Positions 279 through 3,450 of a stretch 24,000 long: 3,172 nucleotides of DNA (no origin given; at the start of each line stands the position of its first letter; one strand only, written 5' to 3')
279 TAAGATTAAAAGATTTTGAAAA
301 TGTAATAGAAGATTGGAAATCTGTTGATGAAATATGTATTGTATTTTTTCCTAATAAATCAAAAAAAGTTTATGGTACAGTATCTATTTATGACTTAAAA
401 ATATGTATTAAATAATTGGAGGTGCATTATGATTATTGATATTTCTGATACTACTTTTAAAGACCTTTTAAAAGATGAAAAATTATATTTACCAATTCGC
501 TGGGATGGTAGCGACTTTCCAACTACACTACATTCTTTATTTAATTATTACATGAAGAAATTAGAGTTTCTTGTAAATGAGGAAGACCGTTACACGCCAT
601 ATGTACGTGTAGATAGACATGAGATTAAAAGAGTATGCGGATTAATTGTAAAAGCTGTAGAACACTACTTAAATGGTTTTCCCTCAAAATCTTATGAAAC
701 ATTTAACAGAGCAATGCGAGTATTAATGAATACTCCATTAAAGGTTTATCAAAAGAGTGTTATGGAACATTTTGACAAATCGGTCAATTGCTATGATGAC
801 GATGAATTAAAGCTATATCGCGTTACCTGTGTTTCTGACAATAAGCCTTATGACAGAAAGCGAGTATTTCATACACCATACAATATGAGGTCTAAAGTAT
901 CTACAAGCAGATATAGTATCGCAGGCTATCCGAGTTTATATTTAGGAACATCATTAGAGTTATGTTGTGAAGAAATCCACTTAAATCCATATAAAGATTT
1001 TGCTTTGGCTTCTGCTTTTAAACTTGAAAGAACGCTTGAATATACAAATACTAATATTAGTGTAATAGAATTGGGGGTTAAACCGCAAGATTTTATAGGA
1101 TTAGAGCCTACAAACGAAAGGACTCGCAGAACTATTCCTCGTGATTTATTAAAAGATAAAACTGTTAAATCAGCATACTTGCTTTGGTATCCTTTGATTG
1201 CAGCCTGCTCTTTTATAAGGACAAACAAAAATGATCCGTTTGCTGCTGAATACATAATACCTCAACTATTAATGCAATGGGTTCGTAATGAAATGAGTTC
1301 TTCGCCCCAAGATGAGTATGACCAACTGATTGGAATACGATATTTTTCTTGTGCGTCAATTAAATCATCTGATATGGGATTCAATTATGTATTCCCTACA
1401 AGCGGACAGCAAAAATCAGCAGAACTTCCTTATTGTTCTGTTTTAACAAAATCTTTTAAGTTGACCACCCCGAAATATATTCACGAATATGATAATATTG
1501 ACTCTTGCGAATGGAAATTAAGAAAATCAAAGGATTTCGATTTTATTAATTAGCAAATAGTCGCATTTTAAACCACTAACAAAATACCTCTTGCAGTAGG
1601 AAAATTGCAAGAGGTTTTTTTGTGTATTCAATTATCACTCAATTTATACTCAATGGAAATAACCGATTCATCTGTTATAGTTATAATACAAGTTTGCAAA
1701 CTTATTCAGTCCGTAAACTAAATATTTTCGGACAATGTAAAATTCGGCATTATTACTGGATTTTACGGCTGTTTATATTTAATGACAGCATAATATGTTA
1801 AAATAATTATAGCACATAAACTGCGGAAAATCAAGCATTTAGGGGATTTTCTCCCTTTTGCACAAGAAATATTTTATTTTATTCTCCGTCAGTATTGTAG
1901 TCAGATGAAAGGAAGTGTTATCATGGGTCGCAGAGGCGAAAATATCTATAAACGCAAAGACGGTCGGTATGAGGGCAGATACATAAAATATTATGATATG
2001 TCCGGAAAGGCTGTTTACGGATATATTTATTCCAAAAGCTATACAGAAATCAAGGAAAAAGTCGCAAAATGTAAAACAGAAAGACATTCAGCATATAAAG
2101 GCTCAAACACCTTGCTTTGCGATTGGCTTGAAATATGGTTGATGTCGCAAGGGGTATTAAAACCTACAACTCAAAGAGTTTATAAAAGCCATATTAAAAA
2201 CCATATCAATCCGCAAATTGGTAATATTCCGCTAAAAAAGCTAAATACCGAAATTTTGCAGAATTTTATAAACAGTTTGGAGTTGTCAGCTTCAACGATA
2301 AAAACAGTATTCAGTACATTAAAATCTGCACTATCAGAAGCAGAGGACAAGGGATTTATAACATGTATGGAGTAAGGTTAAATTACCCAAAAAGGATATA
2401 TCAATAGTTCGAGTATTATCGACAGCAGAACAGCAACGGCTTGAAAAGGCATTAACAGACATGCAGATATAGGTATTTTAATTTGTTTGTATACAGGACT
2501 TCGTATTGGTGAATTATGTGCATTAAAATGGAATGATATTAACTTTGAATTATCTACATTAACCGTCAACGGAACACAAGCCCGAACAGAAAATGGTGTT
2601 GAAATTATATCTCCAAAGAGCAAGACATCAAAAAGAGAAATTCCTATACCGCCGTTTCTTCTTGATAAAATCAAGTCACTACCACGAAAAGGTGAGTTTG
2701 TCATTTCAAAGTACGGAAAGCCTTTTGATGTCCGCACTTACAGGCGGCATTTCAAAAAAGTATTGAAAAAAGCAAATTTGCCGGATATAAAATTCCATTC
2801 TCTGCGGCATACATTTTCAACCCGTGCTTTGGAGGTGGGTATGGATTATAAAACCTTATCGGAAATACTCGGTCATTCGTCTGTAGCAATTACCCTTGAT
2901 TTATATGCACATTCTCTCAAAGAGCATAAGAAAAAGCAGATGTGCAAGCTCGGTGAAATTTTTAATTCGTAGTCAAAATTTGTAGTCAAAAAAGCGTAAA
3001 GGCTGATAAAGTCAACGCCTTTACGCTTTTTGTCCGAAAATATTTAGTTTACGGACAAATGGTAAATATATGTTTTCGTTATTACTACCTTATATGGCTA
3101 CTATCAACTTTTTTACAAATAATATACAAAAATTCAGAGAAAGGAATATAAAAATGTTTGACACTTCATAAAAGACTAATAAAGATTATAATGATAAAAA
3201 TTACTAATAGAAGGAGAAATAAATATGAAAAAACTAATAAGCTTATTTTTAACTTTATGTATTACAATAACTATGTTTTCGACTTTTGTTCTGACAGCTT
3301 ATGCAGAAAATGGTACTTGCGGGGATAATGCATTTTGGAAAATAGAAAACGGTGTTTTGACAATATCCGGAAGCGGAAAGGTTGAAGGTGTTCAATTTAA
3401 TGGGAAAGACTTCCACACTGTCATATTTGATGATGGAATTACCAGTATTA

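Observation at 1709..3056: Candidate invertible promoter switch: 27-bp perfect IRs around a recombinase gene, with an orphan outward promoter, upstream of the surface-protein gene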

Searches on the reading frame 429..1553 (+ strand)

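Call 9: search_protein_families(library=pfam, proteins=[window:429-1553:+], max_evalue=0.01)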
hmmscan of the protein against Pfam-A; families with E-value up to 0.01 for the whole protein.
window:429-1553:+ (374 aa): 1 family
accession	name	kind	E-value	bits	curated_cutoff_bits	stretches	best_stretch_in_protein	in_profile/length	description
PF08808.17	RES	-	0.0071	16.8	23.2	0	141-202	10-68/157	RES domain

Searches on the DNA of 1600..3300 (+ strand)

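Call 12: search_dna_similar(query=window:1600-3300:+, collection=plasmids, mode=distant)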
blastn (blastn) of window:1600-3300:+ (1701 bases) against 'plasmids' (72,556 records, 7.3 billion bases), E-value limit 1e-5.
No match.

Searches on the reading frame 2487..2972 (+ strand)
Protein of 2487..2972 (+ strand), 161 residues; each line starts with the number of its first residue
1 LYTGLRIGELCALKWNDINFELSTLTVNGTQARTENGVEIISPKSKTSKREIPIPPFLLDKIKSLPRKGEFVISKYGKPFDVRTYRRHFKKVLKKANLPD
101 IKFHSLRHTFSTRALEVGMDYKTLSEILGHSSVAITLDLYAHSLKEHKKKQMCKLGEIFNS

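Call 55: find_encoding_contigs(protein=window:2487-2972:+, flank=8000, max_places=10)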
Protein window:2487-2972:+ (161 aa): 6 contigs read that carry it; 2 places shown.
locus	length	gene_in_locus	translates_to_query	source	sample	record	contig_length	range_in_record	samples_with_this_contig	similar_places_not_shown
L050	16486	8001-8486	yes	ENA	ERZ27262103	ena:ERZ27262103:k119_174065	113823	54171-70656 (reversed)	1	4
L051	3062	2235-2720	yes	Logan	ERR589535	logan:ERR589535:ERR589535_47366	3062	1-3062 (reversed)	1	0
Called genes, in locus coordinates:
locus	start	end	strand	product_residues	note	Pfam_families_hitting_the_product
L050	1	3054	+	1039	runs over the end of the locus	PF04434:SWIM (weak), PF08455:SNF2_assoc, PF04851:ResIII, PF00176:SNF2-rel_dom, PF00271:Helicase_C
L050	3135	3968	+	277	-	PF01261:AP_endonuc_2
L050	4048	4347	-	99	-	-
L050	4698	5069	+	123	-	PF14198:TnpV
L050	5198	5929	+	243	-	-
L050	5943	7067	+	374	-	-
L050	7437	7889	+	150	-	PF14659:Phage_int_SAM_3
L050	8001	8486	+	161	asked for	PF00589:Phage_integrase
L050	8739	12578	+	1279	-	PF13306:LRR_5, PF26918:Ig_Eae, PF18676:MBG_2, PF18657:YDG, PF18998:Flg_new_2, PF09479:Flg_new, PF00395:SLH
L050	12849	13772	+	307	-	PF17989:ALP_N, PF21522:MreB-like_C (weak)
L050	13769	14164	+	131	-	-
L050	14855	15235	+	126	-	PF21983:NikA-like, PF05713:MobC (faint)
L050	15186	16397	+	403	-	PF03432:Relaxase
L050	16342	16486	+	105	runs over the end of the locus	-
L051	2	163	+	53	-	?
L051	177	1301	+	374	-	-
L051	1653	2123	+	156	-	PF14659:Phage_int_SAM_3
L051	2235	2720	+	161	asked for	PF00589:Phage_integrase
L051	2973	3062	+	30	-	?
